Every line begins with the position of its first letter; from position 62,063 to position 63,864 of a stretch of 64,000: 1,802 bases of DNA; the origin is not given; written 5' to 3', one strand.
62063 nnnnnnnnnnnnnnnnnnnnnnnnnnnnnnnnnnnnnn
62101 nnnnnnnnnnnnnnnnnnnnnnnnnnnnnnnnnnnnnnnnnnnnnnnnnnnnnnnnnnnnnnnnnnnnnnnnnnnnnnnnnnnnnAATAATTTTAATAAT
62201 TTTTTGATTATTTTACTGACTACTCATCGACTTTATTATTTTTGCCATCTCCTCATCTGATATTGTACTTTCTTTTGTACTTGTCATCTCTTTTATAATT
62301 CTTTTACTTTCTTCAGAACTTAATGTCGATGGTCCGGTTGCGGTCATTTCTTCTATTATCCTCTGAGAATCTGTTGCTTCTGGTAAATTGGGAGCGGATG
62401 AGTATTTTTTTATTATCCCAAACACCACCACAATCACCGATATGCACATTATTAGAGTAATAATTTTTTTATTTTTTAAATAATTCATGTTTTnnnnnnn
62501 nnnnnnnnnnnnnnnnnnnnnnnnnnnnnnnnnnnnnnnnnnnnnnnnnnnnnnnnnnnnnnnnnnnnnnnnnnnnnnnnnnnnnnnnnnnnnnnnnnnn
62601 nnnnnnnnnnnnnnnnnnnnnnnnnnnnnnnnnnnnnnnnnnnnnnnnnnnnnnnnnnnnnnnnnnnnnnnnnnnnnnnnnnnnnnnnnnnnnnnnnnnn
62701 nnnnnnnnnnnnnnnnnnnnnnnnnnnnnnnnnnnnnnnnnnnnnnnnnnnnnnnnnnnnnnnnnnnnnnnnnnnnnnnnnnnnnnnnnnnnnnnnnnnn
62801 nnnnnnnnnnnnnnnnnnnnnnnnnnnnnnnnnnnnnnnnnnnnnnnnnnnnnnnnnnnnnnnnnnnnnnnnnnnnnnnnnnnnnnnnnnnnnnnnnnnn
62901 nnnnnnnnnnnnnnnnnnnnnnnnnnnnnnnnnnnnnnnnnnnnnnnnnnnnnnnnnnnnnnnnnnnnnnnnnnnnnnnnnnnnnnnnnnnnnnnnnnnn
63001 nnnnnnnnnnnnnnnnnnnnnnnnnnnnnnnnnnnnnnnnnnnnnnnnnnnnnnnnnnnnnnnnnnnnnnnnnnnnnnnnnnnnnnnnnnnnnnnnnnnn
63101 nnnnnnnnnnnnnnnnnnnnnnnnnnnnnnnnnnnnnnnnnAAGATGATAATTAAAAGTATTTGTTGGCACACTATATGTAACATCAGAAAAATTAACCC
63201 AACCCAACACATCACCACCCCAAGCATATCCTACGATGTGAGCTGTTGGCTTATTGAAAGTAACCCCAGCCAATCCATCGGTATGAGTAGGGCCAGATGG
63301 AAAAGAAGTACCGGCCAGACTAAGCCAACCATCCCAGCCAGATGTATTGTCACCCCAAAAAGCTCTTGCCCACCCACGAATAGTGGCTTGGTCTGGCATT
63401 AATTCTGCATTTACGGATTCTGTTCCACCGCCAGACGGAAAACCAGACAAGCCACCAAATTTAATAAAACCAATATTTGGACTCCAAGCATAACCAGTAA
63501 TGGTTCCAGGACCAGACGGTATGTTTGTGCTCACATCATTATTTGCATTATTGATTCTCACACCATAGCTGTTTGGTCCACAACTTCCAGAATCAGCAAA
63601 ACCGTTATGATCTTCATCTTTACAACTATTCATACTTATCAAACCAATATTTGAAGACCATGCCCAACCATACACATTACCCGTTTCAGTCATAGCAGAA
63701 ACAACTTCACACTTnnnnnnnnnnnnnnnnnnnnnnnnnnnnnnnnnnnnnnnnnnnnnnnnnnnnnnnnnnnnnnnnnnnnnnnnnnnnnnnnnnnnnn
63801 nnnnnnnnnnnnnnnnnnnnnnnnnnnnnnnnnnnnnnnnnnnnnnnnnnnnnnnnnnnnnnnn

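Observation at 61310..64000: Second copy of the same cassette architecture at the window edge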

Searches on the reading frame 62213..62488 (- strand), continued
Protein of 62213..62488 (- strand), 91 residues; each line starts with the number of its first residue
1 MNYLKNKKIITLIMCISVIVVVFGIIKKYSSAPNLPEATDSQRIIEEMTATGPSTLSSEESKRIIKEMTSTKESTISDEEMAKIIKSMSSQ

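Call 50: find_encoding_contigs(protein=P0012, flank=7000, max_places=1)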
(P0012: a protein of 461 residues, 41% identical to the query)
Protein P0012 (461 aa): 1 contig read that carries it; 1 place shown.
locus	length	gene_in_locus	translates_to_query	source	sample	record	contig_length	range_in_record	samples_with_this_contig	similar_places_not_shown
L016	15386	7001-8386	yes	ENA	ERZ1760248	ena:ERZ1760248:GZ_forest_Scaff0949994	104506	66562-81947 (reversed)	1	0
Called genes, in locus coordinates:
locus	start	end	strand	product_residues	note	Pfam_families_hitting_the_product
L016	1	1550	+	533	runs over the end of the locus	PF00535:Glycos_transf_2, PF13641:Glyco_tranf_2_3, PF13506:Glyco_transf_21, PF13632:Glyco_trans_2_3, PF03552:Cellulose_synt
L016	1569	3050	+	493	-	PF13231:PMT_2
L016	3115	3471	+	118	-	PF07681:DoxX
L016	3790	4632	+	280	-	-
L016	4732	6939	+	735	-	PF00133:tRNA-synt_1, PF09334:tRNA-synt_1g (weak), PF13603:tRNA-synt_1_2 (faint), PF09334:tRNA-synt_1g, PF00133:tRNA-synt_1, PF08264:Anticodon_1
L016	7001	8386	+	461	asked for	PF27998:ArabinogalactanP (weak)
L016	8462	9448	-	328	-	-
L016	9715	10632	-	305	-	-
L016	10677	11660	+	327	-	PF00512:HisKA, PF02518:HATPase_c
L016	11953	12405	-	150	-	PF09424:YqeY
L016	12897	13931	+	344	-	-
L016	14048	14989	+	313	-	PF04389:Peptidase_M28 (weak)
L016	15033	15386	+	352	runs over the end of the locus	PF20667:Sec10_N (faint), PF02646:RmuC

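Call 57: predict_structure(alignment_id=A4)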
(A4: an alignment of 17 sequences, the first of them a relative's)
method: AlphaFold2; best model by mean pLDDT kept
length: 805 residues; sequences in the alignment: 17
mean_pLDDT: 67.3   pTM: 0.35
mean pLDDT of the five models: 67.3, 65.5, 65.1, 62.8, 60.6
residues with pLDDT >= 90: 58; 70-90: 373; 50-70: 191; < 50: 183
segments of 3 or more residues with pLDDT < 50: 1-11, 32-133, 148-156, 233-255, 296-307, 324-327, 406-408, 539-542, 699-704
pLDDT, mean of each block of 10 residues (from residue 1): 43 62 67 32 29 29 32 31 28 35 45 42 39 50 48 53 83 73 77 70 86 83 82 46 35 46 78 82 89 54 44 72 50 76 74 74 61 62 62 63 59 87 87 74 68 73 68 87 85 73 84 83 64 60 62 82 81 86 74 89 88 76 82 74 77 72 80 87 79 73 57 81 88 80 86 87 88 83 66 79 45
secondary structure, 60 per line:
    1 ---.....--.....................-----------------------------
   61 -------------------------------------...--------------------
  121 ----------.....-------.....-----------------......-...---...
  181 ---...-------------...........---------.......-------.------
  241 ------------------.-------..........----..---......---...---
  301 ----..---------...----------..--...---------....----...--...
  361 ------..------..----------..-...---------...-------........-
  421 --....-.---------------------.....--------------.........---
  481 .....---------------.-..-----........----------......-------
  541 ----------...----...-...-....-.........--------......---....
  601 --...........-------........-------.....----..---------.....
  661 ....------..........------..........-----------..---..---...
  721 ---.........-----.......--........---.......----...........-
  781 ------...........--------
elements in order (helices of 4 or more, strands of 3 or more residues): H4-8 H11-31 E131-135 E143-147 H165-170 E172-174 E184-186 E200-207 H220-226 E267-276 E286-291 E316-318 E333-335 E345-348 E353-355 E358-360 E390-392 E402-404 E412-419 E423-426 E450-454 E469-477 E481-485 E510-517 E528-533 E551-553 E558-560 E562-564 H566-569 E571-579 E588-593 E597-600 E603-613 E621-628 E636-640 E656-664 E671-680 E687-696 E718-720 E724-732 E738-744 E747-754 E758-764 E769-779 E787-797

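Call 59: fold_search(model_id=the predicted structure, library=pdb)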
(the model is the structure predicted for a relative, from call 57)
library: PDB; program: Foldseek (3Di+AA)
matches with E <= 10: 1975; with E <= 0.001: 866
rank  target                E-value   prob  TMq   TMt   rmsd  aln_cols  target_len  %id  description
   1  1zxq_A                2.2e-08  1.00  0.10  0.39  16.5       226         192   12  THE CRYSTAL STRUCTURE OF ICAM-2 (released 1997-09-04)
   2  7sqc_2A               2.9e-08  1.00  0.12  0.13  35.4       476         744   13  Ciliary C1 central pair apparatus isolated from Chlamydomonas reinhardtii (released 2022-04-13)
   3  4uj7                  3.4e-08  1.00  0.10  0.35  14.9       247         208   14  Structure of the S-layer protein SbsC, domains 5-6 (released 2016-04-27)
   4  7sqc_2B               9.7e-08  1.00  0.11  0.12  25.4       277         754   11  Ciliary C1 central pair apparatus isolated from Chlamydomonas reinhardtii (released 2022-04-13)
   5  3prx_A                9.7e-08  1.00  0.15  0.08  20.9       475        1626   11  Structure of Complement C5 in Complex with CVF and SSL7 (released 2011-01-19)
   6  4uj6                  9.7e-08  1.00  0.11  0.12  27.2       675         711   12  Structure of surface layer protein SbsC, domains 1-6 (released 2016-04-27)
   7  3pdd                  1.3e-07  1.00  0.10  0.36  13.8       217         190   18  Structures of Clostridium thermocellum CbhA fibronectin(III)-like modules (released 2011-11-23)
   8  7sqc_M1               1.5e-07  1.00  0.10  0.14  13.3       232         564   14  Ciliary C1 central pair apparatus isolated from Chlamydomonas reinhardtii (released 2022-04-13)
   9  4ra0_C                1.8e-07  1.00  0.11  0.38  14.9       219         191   13  An engineered Axl 'decoy receptor' effectively silences the Gas6-Axl signaling axis (released 2014-09-24)
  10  8opr_A                1.8e-07  1.00  0.10  0.13  18.9       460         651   12  Structure of the EA1 surface layer of Bacillus anthracis (released 2023-11-08)
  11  5ftx                  2.0e-07  1.00  0.11  0.13  16.0       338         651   16  Structure of surface layer protein SbsC, domains 4-9 (released 2017-02-22)
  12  5vkm_A                2.9e-07  1.00  0.11  0.25  24.1       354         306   11  Crystal structure of human CD22 Ig domains 1-3 in complex with alpha 2-6 sialyllactose (released 2017-10-04)
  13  4liq_E                2.9e-07  1.00  0.10  0.15  20.6       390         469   12  Structure of the extracellular domain of human CSF-1 receptor in complex with the Fab fragment of RG7155 (released 2014-06-18)
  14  6za2_A                3.1e-07  1.00  0.12  0.09  20.0       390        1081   11  Crystal structure of dimeric latent PorU from Porphyromonas gingivalis (released 2021-09-29)
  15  9ijj_O                3.4e-07  1.00  0.11  0.07  27.9       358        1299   11  In situ structure of the central apparatus in mouse sperm axoneme. (released 2025-06-04)
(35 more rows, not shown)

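Call 73: search_protein_families(library=phrogs, proteins=[P0001, window:62213-62488:-], max_evalue=0.01)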
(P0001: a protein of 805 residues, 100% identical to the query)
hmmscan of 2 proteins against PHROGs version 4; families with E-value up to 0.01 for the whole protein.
P0001 (805 aa): 1 family
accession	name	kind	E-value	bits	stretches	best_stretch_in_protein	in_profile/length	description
phrog_2973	-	head and packaging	0.004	17.6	1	723-783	124-181/310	Hoc-like head decoration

window:62213-62488:- (91 aa): 0 families

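Call 75: find_related_loci(query=A1, collection=metagenome_contigs, flank=7000)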
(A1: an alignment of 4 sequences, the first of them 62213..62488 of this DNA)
Query A1 (91 aa) in metagenome_contigs; peptide patterns used: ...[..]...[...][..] (x = any residue, [..] = any of these).
102 stretches matched a pattern; 2 encode a relative of the query (tblastn E <= 1e-3); 2 distinct loci.
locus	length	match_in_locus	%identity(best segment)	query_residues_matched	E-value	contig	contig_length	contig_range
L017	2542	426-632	43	25-90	1e-14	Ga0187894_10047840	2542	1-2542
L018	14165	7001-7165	47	36-91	1e-11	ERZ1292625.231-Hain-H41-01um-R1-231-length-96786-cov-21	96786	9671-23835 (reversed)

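Call 79: find_encoding_contigs(protein=P0002, flank=8000, max_places=2)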
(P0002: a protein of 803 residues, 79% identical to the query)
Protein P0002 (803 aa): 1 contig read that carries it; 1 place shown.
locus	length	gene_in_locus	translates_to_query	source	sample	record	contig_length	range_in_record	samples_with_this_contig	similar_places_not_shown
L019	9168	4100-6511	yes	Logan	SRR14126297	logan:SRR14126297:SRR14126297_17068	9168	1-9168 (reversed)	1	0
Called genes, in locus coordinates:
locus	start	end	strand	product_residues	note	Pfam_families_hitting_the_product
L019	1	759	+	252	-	?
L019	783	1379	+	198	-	PF00406:ADK, PF02223:Thymidylate_kin (weak), PF13207:AAA_17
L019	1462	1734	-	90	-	PF00216:Bac_DNA_binding, PF18291:HU-HIG (weak)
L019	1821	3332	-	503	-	PF12072:RNase_Y_N, PF00013:KH_1, PF01966:HD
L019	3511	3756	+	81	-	-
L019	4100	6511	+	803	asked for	-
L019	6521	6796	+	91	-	-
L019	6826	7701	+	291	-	-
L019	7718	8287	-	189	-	PF00574:CLP_protease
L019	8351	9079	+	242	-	PF20260:PUA_4, PF04452:Methyltrans_RNA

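Call 80: find_encoding_contigs(protein=P0003, flank=8000, max_places=2)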
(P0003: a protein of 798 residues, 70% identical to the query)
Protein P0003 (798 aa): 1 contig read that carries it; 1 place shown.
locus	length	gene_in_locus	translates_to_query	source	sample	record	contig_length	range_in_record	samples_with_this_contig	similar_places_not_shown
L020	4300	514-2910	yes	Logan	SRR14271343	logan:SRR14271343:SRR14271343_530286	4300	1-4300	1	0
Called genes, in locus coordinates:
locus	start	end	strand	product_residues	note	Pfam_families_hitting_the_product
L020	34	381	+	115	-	-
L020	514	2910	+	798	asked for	-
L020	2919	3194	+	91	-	-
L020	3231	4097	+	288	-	-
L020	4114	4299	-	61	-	?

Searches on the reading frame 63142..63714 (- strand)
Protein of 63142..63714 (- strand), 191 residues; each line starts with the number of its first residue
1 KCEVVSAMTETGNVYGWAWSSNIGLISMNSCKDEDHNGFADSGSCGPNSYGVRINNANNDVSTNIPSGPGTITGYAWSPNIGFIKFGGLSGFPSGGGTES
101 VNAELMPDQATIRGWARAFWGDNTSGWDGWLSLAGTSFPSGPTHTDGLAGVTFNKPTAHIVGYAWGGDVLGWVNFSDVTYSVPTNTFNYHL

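Call 66: predict_structure(alignment_id=A5)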
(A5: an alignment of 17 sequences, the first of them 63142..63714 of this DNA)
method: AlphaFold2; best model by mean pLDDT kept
length: 191 residues; sequences in the alignment: 17
mean_pLDDT: 78.5   pTM: 0.79
mean pLDDT of the five models: 78.5, 77.8, 77.6, 75.3, 74.8
residues with pLDDT >= 90: 48; 70-90: 98; 50-70: 23; < 50: 22
segments of 3 or more residues with pLDDT < 50: 1-8, 136-143, 186-191
pLDDT, mean of each block of 10 residues (from residue 1): 45 90 93 83 85 83 73 93 91 77 87 89 75 60 56 85 87 90 54 40
secondary structure, 60 per line:
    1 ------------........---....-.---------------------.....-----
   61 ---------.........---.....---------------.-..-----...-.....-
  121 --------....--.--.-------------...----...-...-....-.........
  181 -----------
elements in order: E13-20 E24-27 E51-55 E70-78 E82-86 E111-113 E115-119 E129-132 E152-154 E159-161 E163-165 H167-170 E172-180

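Call 85: fold_search(model_id=the predicted structure, library=viral)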
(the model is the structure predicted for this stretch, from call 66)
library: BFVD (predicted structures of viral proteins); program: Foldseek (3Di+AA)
matches with E <= 10: 115; with E <= 0.001: 0
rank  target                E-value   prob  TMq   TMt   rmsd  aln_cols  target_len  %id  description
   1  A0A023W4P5            4.7e-01  0.16  0.25  0.32  10.7       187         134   10  Uncharacterized protein [Serratia phage PS2]
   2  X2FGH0                5.0e-01  0.04  0.15  0.14  16.3       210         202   11  Nuclear protein UL4 [Cercopithecine herpesvirus 16]
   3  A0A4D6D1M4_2          6.2e-01  0.01  0.10  0.04  17.9       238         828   12  (no name in the UniProt tables at hand)
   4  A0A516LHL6            7.3e-01  0.03  0.11  0.12  13.3       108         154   13  (no name in the UniProt tables at hand)
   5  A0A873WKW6            9.6e-01  0.03  0.15  0.11  15.1       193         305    6  Uncharacterized protein [Synechococcus phage S-H9-2]
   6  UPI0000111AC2         9.6e-01  0.01  0.11  0.10  16.8       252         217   11  (no name look-up for this kind of identifier)
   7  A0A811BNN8            1.1e+00  0.03  0.16  0.15  15.7       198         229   14  Uncharacterized protein [Pandoravirus japonicus]
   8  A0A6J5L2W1            1.3e+00  0.01  0.13  0.06  17.6       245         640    8  Concanavalin A-like lectin/glucanases superfamily [uncultured Caudovirales phage]
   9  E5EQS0                1.4e+00  0.03  0.19  0.13  14.7       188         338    9  (no name in the UniProt tables at hand)
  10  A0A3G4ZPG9            1.6e+00  0.07  0.25  0.29  14.6       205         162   10  Uncharacterized protein [Barrevirus sp.]
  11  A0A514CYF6            1.6e+00  0.04  0.11  0.14  12.1        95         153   16  (no name in the UniProt tables at hand)
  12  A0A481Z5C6            1.7e+00  0.04  0.22  0.16  15.4       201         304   11  Transmembrane protein [Pithovirus LCPAC202]
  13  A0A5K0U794            2.0e+00  0.07  0.27  0.29  12.6       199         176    8  Uncharacterized protein [Yasminevirus sp. GU-2018]
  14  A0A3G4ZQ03            2.0e+00  0.04  0.17  0.21  14.5       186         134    6  Uncharacterized protein [Barrevirus sp.]
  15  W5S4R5                2.3e+00  0.02  0.17  0.12  16.2       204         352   10  Uncharacterized protein [Pithovirus sibericum]
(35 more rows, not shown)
